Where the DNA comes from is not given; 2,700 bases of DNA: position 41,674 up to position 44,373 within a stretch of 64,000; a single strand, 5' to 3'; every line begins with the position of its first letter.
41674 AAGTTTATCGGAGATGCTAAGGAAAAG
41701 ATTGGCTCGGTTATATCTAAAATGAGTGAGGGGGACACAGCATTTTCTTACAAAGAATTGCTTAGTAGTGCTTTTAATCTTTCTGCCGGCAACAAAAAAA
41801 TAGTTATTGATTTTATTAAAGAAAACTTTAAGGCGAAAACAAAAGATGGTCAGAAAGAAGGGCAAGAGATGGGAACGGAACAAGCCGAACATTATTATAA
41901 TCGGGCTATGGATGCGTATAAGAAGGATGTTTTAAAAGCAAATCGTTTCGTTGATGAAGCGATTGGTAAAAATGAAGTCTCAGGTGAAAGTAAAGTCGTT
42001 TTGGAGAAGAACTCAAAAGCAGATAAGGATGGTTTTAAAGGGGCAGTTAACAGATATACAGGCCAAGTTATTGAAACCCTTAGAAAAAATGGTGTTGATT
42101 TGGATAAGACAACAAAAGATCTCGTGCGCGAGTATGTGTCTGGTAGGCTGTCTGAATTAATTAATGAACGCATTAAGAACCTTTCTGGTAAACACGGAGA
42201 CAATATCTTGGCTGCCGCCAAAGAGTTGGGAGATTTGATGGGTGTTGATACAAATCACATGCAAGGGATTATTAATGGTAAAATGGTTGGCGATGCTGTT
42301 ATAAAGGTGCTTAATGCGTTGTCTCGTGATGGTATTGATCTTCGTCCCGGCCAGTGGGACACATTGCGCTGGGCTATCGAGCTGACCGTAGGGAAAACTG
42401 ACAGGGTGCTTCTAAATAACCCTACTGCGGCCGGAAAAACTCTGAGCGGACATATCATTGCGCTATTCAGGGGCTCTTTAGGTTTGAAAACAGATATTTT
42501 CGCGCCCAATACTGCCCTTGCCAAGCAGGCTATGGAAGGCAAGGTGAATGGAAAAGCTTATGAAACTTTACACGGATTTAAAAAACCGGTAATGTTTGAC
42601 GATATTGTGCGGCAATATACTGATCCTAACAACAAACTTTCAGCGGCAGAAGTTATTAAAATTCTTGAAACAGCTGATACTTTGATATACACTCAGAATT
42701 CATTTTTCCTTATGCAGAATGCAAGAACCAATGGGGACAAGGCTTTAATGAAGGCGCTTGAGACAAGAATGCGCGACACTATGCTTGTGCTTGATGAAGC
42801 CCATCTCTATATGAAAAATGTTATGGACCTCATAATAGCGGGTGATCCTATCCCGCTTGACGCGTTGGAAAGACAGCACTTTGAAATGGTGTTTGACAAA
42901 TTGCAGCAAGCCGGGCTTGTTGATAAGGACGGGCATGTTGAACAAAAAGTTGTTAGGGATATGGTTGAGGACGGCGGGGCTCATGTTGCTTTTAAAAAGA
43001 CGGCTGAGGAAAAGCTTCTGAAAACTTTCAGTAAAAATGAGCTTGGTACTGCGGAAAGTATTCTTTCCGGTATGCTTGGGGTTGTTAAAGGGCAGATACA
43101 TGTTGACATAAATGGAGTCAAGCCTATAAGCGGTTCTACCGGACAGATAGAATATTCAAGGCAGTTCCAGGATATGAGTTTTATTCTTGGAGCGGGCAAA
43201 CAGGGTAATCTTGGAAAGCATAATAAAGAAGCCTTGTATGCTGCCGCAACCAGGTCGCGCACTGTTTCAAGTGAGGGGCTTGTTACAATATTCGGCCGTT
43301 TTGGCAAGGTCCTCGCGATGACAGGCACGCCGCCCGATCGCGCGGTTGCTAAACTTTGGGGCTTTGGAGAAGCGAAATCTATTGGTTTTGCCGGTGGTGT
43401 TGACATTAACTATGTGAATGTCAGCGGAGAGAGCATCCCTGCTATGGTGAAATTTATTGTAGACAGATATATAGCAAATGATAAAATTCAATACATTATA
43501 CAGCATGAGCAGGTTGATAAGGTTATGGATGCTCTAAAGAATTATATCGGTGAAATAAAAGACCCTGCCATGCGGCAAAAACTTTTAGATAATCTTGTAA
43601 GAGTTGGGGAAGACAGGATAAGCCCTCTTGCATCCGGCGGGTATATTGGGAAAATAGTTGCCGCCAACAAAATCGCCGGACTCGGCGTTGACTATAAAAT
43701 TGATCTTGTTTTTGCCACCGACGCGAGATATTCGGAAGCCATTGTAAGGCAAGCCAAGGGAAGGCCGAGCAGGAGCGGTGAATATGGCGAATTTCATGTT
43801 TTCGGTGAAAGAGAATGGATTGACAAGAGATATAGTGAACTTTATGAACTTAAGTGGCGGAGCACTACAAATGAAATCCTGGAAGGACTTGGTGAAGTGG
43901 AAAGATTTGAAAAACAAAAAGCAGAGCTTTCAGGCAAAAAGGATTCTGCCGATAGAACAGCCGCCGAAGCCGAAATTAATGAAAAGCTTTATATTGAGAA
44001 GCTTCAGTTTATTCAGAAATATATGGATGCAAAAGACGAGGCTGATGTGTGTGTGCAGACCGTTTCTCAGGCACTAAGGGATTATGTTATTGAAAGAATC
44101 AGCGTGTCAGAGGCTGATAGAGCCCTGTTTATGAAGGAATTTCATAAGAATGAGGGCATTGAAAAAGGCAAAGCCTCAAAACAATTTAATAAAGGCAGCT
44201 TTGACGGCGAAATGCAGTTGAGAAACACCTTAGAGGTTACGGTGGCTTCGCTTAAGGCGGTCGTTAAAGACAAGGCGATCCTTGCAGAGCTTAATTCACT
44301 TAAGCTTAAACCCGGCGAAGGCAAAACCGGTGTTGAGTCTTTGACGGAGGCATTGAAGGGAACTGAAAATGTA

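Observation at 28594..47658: Duplicated module: consensus promoter, homologous leader, small paralogous TM protein, then a giant gene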

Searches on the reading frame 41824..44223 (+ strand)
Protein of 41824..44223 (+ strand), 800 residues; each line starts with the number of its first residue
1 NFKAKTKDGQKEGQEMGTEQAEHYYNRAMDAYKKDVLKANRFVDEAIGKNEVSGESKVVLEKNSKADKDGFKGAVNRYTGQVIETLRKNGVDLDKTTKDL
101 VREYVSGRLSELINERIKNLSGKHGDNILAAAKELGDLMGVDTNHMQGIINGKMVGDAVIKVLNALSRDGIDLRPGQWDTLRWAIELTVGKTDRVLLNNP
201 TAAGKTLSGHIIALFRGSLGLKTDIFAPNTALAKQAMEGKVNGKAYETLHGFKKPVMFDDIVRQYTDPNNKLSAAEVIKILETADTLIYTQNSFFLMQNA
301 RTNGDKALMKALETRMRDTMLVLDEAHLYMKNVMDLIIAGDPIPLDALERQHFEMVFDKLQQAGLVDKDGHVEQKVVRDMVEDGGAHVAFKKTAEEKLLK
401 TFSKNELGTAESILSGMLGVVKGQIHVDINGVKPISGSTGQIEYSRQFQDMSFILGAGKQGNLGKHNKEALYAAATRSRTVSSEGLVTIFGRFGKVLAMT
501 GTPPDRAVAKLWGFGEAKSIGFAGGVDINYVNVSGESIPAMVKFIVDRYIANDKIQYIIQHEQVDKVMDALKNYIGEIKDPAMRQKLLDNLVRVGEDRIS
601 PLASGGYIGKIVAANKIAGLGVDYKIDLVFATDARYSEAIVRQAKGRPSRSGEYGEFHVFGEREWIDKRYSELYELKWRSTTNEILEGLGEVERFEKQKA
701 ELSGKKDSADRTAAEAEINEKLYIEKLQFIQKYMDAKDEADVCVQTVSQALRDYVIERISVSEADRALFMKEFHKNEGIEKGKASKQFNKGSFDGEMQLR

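Call 91: search_protein_families(library=pfam, proteins=[window:41824-44223:+], max_evalue=1)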
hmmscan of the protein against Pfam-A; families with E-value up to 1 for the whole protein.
window:41824-44223:+ (800 aa): 5 families
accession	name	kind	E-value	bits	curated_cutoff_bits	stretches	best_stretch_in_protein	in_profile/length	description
PF00270.35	DEAD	-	0.00011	22.4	26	1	186-332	9-132/167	DEAD/DEAH box helicase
PF04851.21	ResIII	-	0.00026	21.4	22.5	1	171-331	2-139/164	Type III restriction enzyme, res subunit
PF11563.14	Protoglobin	-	0.0029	18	25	1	536-596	31-92/158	Protoglobin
PF00271.37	Helicase_C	-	0.068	13.9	23.5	1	611-652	68-110/110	Helicase conserved C-terminal domain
PF00356.27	LacI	-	0.2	11.9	27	0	739-761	8-28/46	Bacterial regulatory proteins, lacI family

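Call 92: search_protein_families(library=ncbifam, proteins=[window:41824-44223:+], max_evalue=1)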
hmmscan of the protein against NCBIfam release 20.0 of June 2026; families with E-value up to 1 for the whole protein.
window:41824-44223:+ (800 aa): 1 family
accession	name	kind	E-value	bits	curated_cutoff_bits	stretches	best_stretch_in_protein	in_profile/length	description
NF009173.0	PRK12520.1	equivalog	0.063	13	255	1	235-337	81-182/191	RNA polymerase sigma factor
